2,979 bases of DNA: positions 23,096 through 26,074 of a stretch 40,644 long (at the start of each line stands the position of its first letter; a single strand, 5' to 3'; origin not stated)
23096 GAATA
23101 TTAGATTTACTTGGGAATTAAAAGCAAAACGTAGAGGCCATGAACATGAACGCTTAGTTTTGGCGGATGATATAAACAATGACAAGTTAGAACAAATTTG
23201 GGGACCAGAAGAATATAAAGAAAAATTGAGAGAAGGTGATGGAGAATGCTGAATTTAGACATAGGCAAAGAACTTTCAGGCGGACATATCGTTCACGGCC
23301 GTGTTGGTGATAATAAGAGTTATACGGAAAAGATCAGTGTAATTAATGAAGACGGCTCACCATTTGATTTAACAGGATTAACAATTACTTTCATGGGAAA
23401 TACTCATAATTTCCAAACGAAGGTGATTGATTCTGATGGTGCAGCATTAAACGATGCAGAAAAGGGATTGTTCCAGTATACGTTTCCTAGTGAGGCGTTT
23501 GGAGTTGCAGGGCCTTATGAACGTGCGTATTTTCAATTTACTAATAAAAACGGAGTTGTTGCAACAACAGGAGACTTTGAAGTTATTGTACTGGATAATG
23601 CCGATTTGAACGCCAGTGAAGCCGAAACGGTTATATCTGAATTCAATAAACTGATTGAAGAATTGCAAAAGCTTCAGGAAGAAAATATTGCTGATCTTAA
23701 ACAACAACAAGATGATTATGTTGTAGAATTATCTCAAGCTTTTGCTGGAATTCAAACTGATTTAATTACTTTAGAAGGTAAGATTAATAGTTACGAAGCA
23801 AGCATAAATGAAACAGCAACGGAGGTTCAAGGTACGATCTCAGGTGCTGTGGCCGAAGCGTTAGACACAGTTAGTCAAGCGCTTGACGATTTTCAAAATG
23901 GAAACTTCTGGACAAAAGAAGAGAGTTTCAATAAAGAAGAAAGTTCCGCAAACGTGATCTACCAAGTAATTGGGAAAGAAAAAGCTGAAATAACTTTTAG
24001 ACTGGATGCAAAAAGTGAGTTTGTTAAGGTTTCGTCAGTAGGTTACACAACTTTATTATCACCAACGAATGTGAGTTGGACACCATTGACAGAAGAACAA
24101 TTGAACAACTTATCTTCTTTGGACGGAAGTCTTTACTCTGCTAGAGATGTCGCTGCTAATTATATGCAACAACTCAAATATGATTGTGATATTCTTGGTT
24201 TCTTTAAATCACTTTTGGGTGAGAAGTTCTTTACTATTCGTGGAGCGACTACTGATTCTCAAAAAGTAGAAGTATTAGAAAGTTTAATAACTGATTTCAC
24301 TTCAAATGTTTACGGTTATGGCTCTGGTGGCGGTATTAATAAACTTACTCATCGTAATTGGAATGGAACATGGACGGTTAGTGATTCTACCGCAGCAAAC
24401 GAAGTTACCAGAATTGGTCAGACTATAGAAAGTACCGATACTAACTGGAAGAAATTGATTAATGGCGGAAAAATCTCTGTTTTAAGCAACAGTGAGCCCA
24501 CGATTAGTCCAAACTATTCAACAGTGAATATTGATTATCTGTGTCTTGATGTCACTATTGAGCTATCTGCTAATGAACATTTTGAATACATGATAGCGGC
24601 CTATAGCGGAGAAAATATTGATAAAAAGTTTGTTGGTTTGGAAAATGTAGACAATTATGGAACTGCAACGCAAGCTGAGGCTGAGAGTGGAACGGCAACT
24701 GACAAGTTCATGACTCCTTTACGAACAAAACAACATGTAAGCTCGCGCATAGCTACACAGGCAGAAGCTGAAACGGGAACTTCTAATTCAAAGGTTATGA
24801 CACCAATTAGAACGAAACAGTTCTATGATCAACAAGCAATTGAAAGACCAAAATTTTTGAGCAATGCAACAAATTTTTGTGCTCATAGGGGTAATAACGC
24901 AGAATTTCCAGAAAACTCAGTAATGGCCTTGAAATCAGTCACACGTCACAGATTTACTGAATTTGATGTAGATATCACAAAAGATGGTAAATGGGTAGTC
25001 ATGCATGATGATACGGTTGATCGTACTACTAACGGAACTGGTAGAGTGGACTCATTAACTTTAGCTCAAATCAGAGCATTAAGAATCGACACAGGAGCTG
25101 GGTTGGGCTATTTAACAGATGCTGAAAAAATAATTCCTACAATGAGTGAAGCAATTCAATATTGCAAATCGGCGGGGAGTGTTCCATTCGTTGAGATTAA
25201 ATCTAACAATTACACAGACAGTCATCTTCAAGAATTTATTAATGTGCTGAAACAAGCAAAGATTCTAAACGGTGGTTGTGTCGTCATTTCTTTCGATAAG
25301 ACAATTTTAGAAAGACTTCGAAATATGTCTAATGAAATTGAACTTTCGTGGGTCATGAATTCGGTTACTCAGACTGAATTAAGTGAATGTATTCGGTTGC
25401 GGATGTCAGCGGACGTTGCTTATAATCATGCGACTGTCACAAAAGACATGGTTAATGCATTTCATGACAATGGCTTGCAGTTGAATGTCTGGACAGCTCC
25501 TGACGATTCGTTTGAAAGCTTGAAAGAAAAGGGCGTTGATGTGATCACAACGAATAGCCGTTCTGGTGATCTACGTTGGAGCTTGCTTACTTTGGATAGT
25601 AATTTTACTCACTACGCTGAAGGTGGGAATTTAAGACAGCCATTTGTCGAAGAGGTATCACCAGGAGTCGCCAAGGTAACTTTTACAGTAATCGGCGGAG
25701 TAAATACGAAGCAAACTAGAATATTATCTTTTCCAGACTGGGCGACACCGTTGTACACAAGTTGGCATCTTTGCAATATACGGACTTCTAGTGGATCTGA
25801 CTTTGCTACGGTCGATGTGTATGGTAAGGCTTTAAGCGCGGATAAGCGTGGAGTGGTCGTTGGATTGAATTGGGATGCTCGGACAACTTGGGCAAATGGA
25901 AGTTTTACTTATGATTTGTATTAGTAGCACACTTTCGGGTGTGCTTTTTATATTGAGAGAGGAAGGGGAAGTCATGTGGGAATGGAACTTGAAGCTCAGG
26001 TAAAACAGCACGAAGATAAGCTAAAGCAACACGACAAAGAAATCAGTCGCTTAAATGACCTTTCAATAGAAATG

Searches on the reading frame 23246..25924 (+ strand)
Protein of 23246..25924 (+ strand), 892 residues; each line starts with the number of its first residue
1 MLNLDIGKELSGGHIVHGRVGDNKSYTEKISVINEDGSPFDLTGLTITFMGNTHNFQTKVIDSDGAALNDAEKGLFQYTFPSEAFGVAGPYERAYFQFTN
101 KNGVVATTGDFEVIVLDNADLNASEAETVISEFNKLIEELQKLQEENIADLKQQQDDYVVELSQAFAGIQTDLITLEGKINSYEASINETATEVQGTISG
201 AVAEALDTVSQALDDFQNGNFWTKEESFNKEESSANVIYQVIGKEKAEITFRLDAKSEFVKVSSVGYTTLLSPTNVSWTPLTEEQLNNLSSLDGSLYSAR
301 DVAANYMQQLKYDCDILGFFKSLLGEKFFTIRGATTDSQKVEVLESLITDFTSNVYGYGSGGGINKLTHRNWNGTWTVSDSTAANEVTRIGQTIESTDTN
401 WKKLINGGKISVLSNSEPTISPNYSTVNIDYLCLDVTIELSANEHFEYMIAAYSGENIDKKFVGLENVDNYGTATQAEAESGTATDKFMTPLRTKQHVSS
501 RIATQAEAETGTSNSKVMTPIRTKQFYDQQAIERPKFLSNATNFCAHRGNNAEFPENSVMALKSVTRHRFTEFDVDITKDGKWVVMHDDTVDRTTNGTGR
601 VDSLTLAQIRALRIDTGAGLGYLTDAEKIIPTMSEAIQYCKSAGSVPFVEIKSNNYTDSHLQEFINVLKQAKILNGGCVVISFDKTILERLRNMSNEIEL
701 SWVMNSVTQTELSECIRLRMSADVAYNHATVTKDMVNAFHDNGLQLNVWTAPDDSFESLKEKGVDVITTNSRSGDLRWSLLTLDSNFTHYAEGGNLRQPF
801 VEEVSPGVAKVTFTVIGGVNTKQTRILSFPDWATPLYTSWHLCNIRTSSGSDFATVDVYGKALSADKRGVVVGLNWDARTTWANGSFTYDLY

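Call 15: find_encoding_contigs(protein=window:23246-25924:+, flank=10000, max_places=10)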
Protein window:23246-25924:+ (892 aa): 3 contigs read that carry it; 3 places shown.
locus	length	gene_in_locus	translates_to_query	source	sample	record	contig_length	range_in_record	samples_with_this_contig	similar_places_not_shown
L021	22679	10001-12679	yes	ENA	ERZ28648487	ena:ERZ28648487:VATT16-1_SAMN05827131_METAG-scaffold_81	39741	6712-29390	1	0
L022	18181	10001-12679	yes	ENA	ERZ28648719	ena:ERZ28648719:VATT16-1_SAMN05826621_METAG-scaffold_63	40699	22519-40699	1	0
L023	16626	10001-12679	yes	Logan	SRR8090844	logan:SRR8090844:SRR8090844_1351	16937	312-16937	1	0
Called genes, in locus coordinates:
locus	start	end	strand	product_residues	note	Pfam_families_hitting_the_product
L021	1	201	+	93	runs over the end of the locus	-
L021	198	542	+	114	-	-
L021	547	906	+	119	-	-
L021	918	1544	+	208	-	PF06199:Phage_tail_2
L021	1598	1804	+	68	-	-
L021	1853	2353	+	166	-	PF12363:Phage_TAC_12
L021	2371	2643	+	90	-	-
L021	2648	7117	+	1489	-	PF10145:PhageMin_Tail, PF01442:Apolipoprotein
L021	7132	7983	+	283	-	-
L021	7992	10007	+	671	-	PF06605:Prophage_tail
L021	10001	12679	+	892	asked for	PF10651:BppU_N, PF03009:GDPD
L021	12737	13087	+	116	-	-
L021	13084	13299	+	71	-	PF16938:Phage_holin_Dp1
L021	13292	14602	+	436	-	PF01183:Glyco_hydro_25, PF01476:LysM, PF23473:LysM3_LYK4_5 (faint), PF01476:LysM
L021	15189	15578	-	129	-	-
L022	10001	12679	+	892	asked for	PF10651:BppU_N, PF03009:GDPD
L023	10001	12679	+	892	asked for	PF10651:BppU_N, PF03009:GDPD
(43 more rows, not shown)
